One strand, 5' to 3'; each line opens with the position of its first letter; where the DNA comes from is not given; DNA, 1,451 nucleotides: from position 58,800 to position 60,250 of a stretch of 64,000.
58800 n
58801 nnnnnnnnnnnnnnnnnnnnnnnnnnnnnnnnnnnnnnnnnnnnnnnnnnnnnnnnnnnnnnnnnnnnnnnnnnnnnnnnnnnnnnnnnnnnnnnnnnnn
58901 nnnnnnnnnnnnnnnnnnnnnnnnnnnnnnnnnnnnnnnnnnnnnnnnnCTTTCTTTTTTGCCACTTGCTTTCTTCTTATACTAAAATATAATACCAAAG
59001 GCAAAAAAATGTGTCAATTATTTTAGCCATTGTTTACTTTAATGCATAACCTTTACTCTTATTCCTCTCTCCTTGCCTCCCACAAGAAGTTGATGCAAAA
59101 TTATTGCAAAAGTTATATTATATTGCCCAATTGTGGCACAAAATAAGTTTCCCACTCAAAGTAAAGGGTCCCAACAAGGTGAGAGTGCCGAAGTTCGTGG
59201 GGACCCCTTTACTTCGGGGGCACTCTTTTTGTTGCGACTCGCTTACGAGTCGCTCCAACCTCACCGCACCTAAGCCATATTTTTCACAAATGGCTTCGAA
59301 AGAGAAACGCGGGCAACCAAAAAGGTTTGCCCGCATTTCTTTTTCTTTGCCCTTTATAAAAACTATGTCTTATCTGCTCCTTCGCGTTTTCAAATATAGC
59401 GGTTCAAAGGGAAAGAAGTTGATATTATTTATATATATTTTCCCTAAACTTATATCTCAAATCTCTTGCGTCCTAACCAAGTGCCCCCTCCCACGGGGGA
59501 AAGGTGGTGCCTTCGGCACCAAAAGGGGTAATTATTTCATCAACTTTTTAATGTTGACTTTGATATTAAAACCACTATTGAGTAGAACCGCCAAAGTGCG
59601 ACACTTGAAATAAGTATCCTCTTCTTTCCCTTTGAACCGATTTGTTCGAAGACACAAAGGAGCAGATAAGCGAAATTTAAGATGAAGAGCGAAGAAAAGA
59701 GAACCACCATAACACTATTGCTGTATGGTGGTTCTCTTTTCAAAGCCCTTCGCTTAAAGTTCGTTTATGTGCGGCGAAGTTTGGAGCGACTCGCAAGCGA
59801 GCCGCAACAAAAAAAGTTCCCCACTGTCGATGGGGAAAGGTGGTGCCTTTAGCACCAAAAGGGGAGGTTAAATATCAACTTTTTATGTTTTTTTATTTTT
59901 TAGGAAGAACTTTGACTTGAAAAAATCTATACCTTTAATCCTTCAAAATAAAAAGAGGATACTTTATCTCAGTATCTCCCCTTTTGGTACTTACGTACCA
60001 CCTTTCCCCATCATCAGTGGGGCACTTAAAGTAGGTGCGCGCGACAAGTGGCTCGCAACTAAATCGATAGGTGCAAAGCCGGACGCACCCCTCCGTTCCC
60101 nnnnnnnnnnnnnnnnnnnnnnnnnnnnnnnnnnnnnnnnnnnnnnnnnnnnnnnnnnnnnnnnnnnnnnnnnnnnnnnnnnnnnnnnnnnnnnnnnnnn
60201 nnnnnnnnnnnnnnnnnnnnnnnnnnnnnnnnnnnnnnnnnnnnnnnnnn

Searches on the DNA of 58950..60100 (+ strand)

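Call 8: search_rna_families(source=window, start=58950, end=60100, threshold=evalue, max_evalue=10)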
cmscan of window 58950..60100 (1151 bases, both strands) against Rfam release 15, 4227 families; matches with E-value up to 10: 31.
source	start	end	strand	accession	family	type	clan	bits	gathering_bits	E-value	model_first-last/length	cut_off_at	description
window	59814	60027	+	RF04209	MIR7533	Gene; miRNA;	-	38.4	230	7.4e-06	29-221/249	no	MIR7533 microRNA precursor family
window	59367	59672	-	RF04209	MIR7533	Gene; miRNA;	-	35.3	230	4.1e-05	1-249/249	no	MIR7533 microRNA precursor family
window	59671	59763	-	RF03616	MIR1888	Gene; miRNA;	-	35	72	6.4e-05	1-101/101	no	MIR1888 microRNA precursor family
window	59683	59752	-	RF00935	mir-876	Gene; miRNA;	-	31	88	0.00051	1-81/81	no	mir-876 microRNA precursor family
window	59679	59755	-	RF00967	mir-281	Gene; miRNA;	-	30.3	70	0.00095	1-86/86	no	mir-281 microRNA precursor family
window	59815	60026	+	RF04205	MIR2606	Gene; miRNA;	-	27.6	139.7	0.13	1-165/165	no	MIR2606 microRNA precursor family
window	59677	59757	+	RF03360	mir-3156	Gene; miRNA;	-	27.1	76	0.0078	1-77/77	no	mir-3156 microRNA precursor family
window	59683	59752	+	RF00935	mir-876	Gene; miRNA;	-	24.2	88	0.036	1-81/81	no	mir-876 microRNA precursor family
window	59825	60016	-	RF01911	MIR2118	Gene; miRNA;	-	23.1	85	0.072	1-170/170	no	MIR2118 microRNA precursor family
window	59278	59363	-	RF03363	mir-6129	Gene; miRNA;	-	22.2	114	0.15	1-92/92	no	mir-6129 microRNA precursor family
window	59694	59741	+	RF01606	plasmodium_snoR31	Gene; snRNA; snoRNA; HACA-box;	-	22.2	60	3.1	92-139/145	no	small nucleolar RNA snoR31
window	59684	59751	-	RF00969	mir-556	Gene; miRNA;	-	21.6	84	0.41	1-88/88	no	mir-556 microRNA precursor family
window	59693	59744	+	RF03210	mir-7359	Gene; miRNA;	-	21.2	90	0.46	1-56/56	no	mir-7359 microRNA precursor family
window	59807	59856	-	RF02676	Esr41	Gene; sRNA;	-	19.8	102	0.54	1-74/74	no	Enterohemorrhagic E. coli sRNA 41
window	59858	59984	+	RF04134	MIR7504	Gene; miRNA;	-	19.8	83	1.8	1-124/124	no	MIR7504 microRNA precursor family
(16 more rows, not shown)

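Call 59: search_dna_similar(query=window:59160-59830:+, collection=plasmids, mode=distant, max_evalue=0.01, max_rows=10)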
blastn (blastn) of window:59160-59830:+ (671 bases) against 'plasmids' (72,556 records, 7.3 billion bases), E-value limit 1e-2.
No match.

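Call 60: search_dna_similar(query=window:59160-59830:+, collection=phages, mode=distant, max_evalue=0.01, max_rows=10)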
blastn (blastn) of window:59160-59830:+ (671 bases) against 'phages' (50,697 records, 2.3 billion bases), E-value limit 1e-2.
No match.
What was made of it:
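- On MITE: No similarity to plasmids or phages (calls 59, 60).
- Tried and rejected: blastn (distant mode) against plasmids and phages gave nothing (calls 59, 60).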
